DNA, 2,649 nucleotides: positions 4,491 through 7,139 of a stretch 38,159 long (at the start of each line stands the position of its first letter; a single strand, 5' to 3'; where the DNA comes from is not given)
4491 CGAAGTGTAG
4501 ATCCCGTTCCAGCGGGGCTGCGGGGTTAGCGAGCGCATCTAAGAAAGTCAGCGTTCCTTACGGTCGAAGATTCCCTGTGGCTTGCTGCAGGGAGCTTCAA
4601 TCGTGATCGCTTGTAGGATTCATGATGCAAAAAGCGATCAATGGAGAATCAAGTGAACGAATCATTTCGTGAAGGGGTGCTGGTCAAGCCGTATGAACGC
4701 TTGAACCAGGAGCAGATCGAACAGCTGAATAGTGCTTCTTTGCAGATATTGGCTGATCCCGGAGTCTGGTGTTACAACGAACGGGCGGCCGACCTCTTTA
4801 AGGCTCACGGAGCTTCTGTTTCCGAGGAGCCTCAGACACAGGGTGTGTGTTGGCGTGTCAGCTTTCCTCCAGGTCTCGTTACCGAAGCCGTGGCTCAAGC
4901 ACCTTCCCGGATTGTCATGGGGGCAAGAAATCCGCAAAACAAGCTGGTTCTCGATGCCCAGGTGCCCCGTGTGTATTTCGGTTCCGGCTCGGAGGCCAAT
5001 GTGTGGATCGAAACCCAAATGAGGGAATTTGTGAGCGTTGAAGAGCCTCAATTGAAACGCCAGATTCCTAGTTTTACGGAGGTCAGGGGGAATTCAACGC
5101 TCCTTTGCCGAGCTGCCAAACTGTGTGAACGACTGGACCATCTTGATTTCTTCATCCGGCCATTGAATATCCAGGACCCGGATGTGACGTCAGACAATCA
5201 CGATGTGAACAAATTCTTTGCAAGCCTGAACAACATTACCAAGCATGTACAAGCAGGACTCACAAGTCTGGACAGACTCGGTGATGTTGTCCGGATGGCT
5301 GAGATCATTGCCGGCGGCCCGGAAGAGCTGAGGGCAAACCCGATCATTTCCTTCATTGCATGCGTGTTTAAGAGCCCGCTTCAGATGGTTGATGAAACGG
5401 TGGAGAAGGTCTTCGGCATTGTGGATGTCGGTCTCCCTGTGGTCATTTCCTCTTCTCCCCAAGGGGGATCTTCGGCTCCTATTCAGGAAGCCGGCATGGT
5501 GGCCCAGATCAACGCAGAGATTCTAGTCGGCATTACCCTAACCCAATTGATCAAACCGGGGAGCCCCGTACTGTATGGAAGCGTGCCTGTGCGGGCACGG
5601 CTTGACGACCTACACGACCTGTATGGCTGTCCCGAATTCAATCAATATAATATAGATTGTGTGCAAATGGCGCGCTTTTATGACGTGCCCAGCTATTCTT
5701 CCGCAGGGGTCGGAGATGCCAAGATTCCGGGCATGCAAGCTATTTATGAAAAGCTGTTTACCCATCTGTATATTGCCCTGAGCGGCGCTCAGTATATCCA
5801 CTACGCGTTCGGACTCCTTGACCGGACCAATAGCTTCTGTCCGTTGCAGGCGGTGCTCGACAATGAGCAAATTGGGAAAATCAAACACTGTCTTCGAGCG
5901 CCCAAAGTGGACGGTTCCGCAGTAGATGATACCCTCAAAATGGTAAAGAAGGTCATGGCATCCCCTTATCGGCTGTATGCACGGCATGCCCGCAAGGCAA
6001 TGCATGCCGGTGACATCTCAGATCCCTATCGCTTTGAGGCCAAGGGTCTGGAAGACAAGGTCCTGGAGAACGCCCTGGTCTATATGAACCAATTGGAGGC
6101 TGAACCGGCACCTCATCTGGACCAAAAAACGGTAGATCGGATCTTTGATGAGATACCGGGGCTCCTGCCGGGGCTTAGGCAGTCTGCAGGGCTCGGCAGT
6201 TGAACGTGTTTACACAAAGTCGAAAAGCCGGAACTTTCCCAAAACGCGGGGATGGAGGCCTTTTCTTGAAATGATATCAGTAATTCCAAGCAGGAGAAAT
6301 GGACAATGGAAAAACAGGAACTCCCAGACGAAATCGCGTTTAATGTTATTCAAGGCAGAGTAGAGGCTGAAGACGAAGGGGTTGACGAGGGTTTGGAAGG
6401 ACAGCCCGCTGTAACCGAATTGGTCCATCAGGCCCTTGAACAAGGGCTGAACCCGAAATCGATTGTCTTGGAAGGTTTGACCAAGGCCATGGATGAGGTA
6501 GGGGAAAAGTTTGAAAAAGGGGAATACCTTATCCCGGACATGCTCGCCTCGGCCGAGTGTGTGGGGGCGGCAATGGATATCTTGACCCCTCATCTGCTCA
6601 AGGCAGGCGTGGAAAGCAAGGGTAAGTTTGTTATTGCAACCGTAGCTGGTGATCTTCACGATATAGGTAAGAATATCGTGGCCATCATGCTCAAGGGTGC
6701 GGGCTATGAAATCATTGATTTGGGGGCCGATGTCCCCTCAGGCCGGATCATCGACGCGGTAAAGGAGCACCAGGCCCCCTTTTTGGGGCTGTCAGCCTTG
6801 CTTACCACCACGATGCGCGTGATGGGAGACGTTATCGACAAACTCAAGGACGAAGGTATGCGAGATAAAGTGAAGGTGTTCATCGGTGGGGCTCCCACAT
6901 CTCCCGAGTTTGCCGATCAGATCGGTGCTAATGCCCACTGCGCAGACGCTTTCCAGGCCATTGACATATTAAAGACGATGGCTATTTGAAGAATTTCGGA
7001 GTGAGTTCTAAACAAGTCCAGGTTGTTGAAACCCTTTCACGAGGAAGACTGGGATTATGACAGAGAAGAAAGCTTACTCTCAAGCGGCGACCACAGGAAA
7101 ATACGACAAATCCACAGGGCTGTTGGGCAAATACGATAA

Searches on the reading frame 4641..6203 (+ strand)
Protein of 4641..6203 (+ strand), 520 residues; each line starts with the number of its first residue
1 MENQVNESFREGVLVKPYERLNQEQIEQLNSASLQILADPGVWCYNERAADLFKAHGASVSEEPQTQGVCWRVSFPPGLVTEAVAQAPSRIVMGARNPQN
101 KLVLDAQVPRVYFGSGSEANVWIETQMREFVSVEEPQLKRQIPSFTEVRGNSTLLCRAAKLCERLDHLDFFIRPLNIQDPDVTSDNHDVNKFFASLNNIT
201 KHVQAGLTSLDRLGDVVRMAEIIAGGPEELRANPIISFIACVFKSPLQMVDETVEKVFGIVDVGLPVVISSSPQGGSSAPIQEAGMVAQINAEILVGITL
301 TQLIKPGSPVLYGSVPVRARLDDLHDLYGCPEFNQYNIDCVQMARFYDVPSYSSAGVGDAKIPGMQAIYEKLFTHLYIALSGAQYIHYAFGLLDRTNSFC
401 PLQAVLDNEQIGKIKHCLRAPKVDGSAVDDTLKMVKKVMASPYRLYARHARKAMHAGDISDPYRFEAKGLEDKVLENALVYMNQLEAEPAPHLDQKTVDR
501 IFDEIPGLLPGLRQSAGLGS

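Call 3: search_protein_families(library=pfam, proteins=[window:4641-6203:+], max_evalue=0.01)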
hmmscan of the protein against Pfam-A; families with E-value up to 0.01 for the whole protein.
window:4641-6203:+ (520 aa): 1 family
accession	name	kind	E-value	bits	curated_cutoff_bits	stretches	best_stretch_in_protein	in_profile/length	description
PF06253.16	MTTB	-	8.3e-58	196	25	1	16-449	29-429/500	Trimethylamine methyltransferase (MTTB)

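Call 9: search_protein_families(library=ncbifam, proteins=[window:4641-6203:+], max_evalue=0.01)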
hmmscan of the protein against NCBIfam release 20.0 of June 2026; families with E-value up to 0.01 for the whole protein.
window:4641-6203:+ (520 aa): 1 family
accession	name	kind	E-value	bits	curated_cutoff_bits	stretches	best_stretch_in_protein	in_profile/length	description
TIGR02369.2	trimeth_pyl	equivalog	4.2e-74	249.8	525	1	21-456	6-410/469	[trimethylamine--corrinoid protein] Co-methyltransferase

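Call 49: search_solved_structures(query=window:4641-6203:+, max_evalue=0.001, show_alignments=2)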
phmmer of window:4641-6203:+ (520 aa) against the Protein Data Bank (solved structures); distinct sequences matched with E-value up to 0.001: 5.
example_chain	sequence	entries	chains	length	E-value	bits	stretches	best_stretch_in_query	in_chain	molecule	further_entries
7xcl_A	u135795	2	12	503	1.2e-39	139.9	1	23-423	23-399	Trimethylamine methyltransferase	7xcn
7xcm_A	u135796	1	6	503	1.8e-39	139.3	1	23-423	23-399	Trimethylamine methyltransferase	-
2qne_A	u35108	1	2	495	4.1e-35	124.9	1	181-455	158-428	Putative methyltransferase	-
9yce_A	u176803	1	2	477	1.6e-34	123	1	181-455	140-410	Glycine betaine methyltransferase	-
4yyc_A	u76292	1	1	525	4.5e-24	88.5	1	181-500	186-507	Putative trimethylamine methyltransferase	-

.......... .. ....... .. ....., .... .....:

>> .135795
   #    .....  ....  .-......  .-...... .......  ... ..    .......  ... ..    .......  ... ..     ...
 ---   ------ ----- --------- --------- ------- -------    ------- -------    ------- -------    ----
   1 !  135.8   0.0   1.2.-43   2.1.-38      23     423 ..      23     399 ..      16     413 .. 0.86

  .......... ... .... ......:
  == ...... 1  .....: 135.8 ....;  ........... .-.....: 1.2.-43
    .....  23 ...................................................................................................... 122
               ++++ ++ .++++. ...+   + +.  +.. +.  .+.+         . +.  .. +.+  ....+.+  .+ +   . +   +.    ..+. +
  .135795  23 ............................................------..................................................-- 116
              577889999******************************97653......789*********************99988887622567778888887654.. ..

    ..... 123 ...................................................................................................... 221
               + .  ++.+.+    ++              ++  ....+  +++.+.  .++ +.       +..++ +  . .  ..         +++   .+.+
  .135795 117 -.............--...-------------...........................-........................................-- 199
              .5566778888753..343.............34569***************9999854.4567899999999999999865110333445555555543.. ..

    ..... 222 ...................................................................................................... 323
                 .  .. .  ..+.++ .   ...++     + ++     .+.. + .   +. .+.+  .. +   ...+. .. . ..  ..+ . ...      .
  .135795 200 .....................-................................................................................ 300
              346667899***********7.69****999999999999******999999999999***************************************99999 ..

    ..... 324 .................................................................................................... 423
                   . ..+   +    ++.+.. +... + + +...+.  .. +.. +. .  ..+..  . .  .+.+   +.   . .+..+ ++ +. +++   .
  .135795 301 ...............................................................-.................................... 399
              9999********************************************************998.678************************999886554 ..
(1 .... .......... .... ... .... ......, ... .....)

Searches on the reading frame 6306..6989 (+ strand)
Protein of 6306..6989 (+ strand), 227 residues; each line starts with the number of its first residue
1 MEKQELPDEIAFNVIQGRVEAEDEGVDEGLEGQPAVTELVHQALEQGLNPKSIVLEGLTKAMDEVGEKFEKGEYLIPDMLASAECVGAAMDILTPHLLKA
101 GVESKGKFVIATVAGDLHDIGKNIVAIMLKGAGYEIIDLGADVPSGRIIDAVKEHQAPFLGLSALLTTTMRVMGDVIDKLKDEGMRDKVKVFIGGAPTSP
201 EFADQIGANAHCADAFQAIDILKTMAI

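Call 3: search_protein_families(library=pfam, proteins=[window:6306-6989:+], max_evalue=0.01)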
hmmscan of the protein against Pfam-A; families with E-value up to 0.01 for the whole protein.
window:6306-6989:+ (227 aa): 3 families
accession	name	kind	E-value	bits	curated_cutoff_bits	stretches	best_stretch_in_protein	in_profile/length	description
PF02310.24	B12-binding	-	1.7e-26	92.9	32.1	1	106-208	1-105/121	B12 binding domain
PF02607.22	B12-binding_2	-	6.5e-17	61.9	23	1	35-93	16-73/74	B12 binding domain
PF07451.17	SpoVAD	-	0.0034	16.6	22.1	1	86-201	202-311/329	Stage V sporulation protein AD (SpoVAD)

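Call 9: search_protein_families(library=ncbifam, proteins=[window:6306-6989:+], max_evalue=0.01)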
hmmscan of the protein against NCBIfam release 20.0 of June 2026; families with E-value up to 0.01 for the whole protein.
window:6306-6989:+ (227 aa): 19 families
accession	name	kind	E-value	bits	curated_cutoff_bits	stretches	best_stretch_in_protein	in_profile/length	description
NF047996.1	corrin_MtgC_2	exception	6.1e-64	215.4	370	1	35-225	19-209/212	glycine betaine-specific corrinoid protein MtgC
TIGR02370.1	pyl_corrinoid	subfamily_domain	2.6e-58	196.7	215.3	1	35-217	13-196/197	methyltransferase cognate corrinoid protein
NF041607.1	dimeth_corrin_MtbC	equivalog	1.1e-51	175.3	350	1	35-222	12-199/203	dimethylamine corrinoid protein MtbC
NF047995.1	corrinoid_MtgC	exception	1.2e-51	175.2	310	1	35-222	19-209/215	glycine betaine-specific corrinoid protein MtgC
TIGR02082.1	metH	equivalog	1.9e-40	138.4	1010.85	1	36-224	662-856/1182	methionine synthase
NF040669.1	MtaC2_Meth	equivalog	1.8e-38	132.4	450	1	34-220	56-240/267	methanol--corrinoid protein MtaC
NF040655.1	MtaC_Meth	equivalog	3.7e-34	117.9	420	1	1-221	16-233/253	methanol--corrinoid protein MtaC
NF007024.0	PRK09490.1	equivalog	3.5e-33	114.5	1497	1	45-201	686-845/1234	methionine synthase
NF052513.1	TransRegCarH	equivalog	1.1e-10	41.2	400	1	47-209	109-262/274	HTH-type transcriptional repressor CarH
NF002612.0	PRK02261.1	equivalog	7.7e-10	38.4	110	1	105-196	3-93/148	methylaspartate mutase subunit S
NF040743.1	ornith_mutase_E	equivalog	5.9e-08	31.2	800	1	90-221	579-718/730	D-ornithine 4,5-aminomutase subunit OraE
TIGR00640.1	acid_CoA_mut_C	subfamily_domain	7.7e-08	32.4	57.45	1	106-196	3-92/132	methylmalonyl-CoA mutase C-terminal domain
TIGR01501.1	MthylAspMutase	equivalog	3.2e-07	30.2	135.8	1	108-195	4-90/134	methylaspartate mutase subunit S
NF052385.1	Lys_5_6_beta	equivalog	2.6e-05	24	280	1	135-215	140-223/241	lysine 5,6-aminomutase subunit beta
NF045497.1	IsobCoAmut_IcmF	equivalog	7.2e-05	20.7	1500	1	107-196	4-92/1076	fused isobutyryl-CoA mutase/GTPase IcmF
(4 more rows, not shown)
